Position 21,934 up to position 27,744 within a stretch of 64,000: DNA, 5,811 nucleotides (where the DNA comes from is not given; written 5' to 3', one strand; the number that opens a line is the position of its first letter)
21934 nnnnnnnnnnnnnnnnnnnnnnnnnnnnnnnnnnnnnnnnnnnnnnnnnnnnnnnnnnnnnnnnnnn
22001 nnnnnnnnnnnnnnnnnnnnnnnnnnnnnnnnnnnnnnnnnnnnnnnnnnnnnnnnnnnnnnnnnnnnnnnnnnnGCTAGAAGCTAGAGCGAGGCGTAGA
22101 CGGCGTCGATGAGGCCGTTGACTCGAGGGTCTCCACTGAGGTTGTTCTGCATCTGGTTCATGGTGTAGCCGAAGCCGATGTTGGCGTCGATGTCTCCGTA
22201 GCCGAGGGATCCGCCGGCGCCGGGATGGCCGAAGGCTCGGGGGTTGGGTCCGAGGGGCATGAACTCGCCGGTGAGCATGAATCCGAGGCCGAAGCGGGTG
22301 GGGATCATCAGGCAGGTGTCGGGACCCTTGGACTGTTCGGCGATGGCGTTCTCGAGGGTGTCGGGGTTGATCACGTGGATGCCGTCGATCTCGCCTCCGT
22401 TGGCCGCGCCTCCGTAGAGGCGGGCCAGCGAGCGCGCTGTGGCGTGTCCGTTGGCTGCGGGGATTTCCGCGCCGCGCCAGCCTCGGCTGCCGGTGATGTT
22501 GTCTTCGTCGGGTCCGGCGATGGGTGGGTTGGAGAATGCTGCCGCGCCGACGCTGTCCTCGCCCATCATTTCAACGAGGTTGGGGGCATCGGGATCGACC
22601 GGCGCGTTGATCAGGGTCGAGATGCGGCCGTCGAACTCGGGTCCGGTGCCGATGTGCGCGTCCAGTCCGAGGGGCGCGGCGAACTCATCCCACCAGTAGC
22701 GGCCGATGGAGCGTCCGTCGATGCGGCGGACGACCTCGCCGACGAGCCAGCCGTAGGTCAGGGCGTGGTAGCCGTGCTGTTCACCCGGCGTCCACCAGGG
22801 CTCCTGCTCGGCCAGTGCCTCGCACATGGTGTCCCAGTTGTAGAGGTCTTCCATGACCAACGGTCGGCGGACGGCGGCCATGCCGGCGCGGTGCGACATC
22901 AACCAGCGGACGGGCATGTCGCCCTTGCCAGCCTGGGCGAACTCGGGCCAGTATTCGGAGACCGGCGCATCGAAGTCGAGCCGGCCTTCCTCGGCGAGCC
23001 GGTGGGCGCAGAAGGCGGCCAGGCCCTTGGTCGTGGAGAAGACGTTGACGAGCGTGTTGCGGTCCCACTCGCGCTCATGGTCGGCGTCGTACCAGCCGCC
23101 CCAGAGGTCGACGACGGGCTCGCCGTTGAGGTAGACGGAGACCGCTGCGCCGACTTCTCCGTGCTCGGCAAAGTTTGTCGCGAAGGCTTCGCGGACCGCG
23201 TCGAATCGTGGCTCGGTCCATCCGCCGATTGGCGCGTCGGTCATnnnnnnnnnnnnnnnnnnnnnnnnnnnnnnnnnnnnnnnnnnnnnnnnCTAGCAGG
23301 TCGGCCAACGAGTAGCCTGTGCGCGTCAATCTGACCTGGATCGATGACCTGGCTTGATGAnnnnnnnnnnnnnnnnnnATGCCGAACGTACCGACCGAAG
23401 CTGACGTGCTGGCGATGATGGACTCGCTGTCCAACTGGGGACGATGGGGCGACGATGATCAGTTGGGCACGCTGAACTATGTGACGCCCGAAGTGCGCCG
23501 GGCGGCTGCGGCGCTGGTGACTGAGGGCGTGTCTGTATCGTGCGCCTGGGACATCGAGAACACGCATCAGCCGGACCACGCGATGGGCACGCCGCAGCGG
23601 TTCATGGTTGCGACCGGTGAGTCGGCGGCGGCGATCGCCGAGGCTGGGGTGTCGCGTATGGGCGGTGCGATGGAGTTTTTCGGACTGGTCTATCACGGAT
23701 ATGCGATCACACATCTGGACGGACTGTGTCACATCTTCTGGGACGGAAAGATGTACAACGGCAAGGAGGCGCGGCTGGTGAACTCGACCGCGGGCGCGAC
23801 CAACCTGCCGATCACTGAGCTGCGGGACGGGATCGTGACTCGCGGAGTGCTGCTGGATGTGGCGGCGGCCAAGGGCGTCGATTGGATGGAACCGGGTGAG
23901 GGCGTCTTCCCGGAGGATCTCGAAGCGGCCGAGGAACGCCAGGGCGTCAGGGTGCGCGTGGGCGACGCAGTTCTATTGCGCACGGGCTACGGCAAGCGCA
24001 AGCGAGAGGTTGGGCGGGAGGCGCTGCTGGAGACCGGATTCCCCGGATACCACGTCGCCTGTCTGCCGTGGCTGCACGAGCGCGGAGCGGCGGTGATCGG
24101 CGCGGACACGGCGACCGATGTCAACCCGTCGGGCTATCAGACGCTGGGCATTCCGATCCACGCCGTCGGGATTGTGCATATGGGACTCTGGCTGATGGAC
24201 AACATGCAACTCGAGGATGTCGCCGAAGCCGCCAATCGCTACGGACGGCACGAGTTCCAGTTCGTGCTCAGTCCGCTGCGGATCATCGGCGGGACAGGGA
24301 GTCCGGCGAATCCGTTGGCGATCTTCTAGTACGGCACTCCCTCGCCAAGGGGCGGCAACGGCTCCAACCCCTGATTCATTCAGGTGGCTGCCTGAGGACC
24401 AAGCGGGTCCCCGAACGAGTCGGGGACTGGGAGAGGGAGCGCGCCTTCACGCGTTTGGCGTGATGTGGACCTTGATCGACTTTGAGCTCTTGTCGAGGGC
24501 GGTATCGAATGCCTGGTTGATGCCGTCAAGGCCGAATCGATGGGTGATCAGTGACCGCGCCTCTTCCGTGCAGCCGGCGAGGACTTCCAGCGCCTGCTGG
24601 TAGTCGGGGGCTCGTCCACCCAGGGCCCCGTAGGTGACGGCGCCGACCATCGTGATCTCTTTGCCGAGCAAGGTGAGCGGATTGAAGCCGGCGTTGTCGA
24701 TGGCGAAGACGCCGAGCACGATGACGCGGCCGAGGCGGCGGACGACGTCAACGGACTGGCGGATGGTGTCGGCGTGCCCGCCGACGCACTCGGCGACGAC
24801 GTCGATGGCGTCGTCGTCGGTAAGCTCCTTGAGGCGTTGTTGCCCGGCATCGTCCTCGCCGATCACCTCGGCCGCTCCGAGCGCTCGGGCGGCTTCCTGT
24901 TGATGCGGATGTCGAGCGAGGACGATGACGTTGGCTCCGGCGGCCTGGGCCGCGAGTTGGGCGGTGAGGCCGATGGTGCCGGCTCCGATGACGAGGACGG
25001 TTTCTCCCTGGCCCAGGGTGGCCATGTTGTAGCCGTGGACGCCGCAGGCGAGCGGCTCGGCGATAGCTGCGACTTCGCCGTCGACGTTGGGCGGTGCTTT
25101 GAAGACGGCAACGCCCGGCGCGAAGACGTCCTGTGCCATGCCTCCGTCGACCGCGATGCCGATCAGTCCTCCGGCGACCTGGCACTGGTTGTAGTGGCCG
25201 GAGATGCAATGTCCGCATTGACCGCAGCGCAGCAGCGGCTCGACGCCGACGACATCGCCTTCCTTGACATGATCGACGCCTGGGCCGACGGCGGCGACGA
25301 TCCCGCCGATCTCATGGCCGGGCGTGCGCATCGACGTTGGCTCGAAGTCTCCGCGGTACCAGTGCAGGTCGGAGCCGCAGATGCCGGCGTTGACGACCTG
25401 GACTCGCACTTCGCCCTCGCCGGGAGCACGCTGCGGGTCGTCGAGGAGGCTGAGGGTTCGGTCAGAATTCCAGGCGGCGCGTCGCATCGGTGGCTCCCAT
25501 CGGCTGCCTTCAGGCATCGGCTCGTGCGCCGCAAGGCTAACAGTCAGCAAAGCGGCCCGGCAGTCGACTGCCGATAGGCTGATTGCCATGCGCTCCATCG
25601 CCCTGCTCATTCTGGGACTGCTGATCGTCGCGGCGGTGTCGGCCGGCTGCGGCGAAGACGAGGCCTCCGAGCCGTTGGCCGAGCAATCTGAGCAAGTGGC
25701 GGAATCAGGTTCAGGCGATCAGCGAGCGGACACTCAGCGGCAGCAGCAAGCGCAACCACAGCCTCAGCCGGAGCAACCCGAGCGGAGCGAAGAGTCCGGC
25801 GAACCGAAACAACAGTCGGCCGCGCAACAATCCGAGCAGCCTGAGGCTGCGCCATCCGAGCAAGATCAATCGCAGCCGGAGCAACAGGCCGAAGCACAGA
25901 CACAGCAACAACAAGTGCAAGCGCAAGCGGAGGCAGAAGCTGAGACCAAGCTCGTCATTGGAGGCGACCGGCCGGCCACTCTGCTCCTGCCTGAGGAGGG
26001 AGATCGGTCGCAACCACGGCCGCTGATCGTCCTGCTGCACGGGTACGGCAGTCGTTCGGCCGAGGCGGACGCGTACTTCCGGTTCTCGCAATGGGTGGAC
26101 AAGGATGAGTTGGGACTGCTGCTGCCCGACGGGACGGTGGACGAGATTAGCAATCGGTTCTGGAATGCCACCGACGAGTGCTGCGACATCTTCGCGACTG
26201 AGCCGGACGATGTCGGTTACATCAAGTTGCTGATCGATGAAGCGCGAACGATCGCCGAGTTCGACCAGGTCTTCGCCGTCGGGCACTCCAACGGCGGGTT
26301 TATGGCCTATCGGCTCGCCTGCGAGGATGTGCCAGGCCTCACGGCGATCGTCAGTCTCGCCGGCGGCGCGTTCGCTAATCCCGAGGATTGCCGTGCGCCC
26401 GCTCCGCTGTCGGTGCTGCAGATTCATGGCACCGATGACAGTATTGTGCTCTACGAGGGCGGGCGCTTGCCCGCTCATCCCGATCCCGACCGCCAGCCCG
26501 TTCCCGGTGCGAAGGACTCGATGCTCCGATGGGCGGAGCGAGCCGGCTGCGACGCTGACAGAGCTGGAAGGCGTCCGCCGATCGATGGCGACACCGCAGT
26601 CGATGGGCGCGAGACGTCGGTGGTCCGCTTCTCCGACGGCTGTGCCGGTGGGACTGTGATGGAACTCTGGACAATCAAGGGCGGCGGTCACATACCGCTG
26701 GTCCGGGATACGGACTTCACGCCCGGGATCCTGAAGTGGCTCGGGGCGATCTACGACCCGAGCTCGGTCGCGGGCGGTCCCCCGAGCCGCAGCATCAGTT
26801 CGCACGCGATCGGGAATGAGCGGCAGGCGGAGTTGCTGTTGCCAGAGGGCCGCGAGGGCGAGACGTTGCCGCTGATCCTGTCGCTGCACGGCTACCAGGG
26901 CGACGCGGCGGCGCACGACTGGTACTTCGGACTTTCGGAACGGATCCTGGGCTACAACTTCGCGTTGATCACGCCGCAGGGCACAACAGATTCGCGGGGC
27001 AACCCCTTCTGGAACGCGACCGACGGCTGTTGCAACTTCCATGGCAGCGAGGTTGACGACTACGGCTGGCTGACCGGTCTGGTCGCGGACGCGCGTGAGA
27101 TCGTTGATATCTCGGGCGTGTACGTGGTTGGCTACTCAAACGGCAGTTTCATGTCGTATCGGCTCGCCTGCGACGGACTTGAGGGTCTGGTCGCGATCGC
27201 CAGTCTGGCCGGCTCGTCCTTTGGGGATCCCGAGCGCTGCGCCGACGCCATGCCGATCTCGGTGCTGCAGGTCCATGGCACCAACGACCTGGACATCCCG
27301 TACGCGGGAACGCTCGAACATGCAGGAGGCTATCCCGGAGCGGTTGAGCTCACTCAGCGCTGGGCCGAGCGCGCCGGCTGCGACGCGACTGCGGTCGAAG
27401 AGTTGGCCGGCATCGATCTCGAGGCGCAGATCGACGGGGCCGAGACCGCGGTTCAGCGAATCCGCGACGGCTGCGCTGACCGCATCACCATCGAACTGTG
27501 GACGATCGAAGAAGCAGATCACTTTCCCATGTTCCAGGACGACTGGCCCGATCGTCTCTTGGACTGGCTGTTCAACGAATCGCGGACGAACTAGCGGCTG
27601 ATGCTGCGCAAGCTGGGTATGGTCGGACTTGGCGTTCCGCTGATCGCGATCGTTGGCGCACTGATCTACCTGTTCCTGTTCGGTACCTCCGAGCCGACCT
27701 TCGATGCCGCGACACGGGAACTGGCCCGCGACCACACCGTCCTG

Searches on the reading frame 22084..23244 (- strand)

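Call 24: search_protein_families(library=pfam, proteins=[window:22084-23244:-], max_evalue=0.00001)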
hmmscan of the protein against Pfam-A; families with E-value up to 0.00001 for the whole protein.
window:22084-23244:- (386 aa): 1 family
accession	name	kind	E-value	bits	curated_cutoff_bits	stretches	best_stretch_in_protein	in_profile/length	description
PF00144.29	Beta-lactamase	-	3.4e-73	247.1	27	1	21-370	5-316/329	Beta-lactamase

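Call 53: search_protein_families(library=ncbifam, proteins=[window:22084-23244:-], max_evalue=0.00001)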
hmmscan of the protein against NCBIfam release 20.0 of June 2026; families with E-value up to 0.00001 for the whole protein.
window:22084-23244:- (386 aa): 9 families
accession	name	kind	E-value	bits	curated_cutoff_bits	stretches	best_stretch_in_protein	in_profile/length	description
NF052353.1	EstBLacLipLMycb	equivalog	1.5e-73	248.1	650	1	6-365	15-371/420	esterase/beta-lactamase LipL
NF038269.1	lipase_LipE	equivalog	4.3e-32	111.7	750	1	63-343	85-361/407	lipase LipE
NF052559.1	MthAcHydAcmB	equivalog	1.4e-10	40.5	550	1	50-104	44-98/391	methyl acetate hydrolase AcmB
NF033085.1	bla_class_C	equivalog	5.2e-10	38.7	415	1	16-171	7-157/356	class C beta-lactamase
NF033698.1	blaCSA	exception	6.5e-07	28.6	884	1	31-123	40-131/375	CSA family class C beta-lactamase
NF033700.1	blaCMA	exception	2.4e-06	26.8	887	1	30-122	39-130/375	CMA family class C beta-lactamase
NF038366.1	blaSFDC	exception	4.3e-06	26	840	1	15-179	30-189/382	SFDC family class C beta-lactamase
NF002968.0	PRK03642.1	equivalog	4.4e-06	25.8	385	1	58-195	90-238/432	penicillin binding protein PBP4B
NF041665.1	blaPSZ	exception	6.6e-06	25.4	850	1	30-167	44-180/379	PSZ family class C beta-lactamase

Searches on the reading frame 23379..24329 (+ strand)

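Call 24: search_protein_families(library=pfam, proteins=[window:23379-24329:+], max_evalue=0.00001)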
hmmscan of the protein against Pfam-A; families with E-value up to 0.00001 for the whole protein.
window:23379-24329:+ (316 aa): 1 family
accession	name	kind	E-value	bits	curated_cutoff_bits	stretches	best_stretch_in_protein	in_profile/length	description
PF04199.19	Cyclase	-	2e-19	70.6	23.1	1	111-245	30-138/142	Putative cyclase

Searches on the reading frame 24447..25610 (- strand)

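Call 24: search_protein_families(library=pfam, proteins=[window:24447-25610:-], max_evalue=0.00001)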
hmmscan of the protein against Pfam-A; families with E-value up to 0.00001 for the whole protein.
window:24447-25610:- (387 aa): 4 families
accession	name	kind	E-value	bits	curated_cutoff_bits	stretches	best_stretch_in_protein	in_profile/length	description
PF08240.17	ADH_N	-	1.3e-23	83.6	23.5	1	64-173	1-103/104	Alcohol dehydrogenase GroES-like domain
PF00107.32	ADH_zinc_N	-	4.7e-23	82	31.8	1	213-344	2-127/129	Zinc-binding dehydrogenase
PF16912.11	Glu_dehyd_C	-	2.5e-14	53.7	34.9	1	201-372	30-202/211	Glucose dehydrogenase C-terminus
PF13602.12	ADH_zinc_N_2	-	1.1e-06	30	27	1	244-369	1-121/134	Zinc-binding dehydrogenase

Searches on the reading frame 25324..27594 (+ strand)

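Call 62: search_protein_families(library=pfam, proteins=[window:25324-27594:+], max_evalue=0.0001)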
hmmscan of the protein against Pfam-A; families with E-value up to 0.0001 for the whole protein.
window:25324-27594:+ (756 aa): 4 families
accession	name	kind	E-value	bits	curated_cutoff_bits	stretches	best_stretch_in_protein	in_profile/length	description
PF10503.15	Esterase_PHB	-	2.4e-08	33.9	23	0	504-644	5-144/219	Esterase PHB depolymerase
PF02230.22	Abhydrolase_2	-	4.7e-08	33.6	23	0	228-376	10-171/217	Phospholipase/Carboxylesterase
PF00561.26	Abhydrolase_1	-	2.8e-05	24.3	25.8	0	307-350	62-103/245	alpha/beta hydrolase fold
PF02129.25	Peptidase_S15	-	8e-05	22.9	23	0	501-631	6-129/262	X-Pro dipeptidyl-peptidase (S15 family)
